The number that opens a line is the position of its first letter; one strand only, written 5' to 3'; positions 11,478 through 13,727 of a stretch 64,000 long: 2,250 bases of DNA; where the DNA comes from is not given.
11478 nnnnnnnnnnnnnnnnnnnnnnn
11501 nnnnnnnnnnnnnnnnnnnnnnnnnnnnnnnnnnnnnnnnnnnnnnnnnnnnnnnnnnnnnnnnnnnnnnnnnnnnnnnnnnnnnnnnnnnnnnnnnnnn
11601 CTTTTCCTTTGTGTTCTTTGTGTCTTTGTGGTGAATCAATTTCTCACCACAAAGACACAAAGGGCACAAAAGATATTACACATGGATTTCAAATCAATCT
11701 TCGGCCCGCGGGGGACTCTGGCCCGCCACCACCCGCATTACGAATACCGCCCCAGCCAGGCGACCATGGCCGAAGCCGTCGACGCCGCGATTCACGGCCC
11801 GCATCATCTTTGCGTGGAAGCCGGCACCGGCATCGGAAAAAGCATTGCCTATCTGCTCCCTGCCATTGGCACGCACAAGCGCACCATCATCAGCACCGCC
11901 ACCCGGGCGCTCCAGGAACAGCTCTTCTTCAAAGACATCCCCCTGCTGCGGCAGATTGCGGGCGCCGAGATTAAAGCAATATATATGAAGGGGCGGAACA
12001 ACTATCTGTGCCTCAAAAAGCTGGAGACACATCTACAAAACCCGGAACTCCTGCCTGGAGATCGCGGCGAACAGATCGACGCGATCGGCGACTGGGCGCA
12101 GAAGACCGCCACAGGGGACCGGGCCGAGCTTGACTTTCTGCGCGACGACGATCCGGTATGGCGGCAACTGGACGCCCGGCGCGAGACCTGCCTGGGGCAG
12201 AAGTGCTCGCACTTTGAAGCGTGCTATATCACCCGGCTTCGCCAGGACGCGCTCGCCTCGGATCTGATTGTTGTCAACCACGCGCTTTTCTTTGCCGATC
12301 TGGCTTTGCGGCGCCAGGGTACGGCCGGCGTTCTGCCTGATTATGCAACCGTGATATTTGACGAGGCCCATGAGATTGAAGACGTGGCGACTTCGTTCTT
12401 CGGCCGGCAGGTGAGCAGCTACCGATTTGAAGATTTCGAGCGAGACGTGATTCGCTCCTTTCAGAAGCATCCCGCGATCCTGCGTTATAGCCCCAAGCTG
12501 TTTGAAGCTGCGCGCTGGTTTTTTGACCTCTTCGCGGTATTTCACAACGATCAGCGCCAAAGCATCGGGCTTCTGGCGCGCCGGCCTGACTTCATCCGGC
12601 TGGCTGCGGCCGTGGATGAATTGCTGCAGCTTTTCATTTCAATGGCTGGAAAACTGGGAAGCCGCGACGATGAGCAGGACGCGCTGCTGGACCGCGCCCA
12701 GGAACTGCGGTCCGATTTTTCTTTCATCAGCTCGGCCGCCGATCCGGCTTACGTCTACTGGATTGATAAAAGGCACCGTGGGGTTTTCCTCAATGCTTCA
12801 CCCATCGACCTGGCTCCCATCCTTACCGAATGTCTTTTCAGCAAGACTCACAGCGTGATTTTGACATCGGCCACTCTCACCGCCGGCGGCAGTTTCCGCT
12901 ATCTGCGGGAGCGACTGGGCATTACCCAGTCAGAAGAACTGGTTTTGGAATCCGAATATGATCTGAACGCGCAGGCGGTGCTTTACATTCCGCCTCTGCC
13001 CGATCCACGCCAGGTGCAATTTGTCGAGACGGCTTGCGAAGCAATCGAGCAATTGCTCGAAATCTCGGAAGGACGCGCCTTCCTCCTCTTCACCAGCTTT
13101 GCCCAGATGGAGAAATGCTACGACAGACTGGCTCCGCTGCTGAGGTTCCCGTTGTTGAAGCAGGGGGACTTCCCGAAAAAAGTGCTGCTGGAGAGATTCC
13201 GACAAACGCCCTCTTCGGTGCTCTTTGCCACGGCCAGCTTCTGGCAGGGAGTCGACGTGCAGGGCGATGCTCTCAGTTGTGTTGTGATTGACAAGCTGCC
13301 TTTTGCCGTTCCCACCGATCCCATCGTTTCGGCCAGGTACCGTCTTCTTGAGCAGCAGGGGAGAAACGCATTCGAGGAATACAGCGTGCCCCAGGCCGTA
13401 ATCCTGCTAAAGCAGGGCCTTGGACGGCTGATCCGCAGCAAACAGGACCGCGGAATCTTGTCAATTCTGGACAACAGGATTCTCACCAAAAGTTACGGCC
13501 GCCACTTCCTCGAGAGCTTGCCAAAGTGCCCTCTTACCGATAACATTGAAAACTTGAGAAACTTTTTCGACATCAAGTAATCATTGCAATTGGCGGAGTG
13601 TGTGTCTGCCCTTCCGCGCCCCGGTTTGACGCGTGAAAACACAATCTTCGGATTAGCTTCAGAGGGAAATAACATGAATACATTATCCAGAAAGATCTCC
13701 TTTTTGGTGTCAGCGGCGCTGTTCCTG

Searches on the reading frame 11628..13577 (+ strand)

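Call 31: search_protein_families(library=pfam, proteins=[window:11628-13577:+], max_evalue=0.00001)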
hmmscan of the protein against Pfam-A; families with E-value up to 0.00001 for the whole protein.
window:11628-13577:+ (650 aa): 2 families
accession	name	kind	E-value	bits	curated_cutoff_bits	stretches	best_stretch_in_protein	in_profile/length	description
PF13307.12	Helicase_C_2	-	3.1e-47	161.2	25.3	1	473-633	1-169/170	Helicase C-terminal domain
PF00270.35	DEAD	-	1.6e-10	41.4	26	1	49-117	6-78/167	DEAD/DEAH box helicase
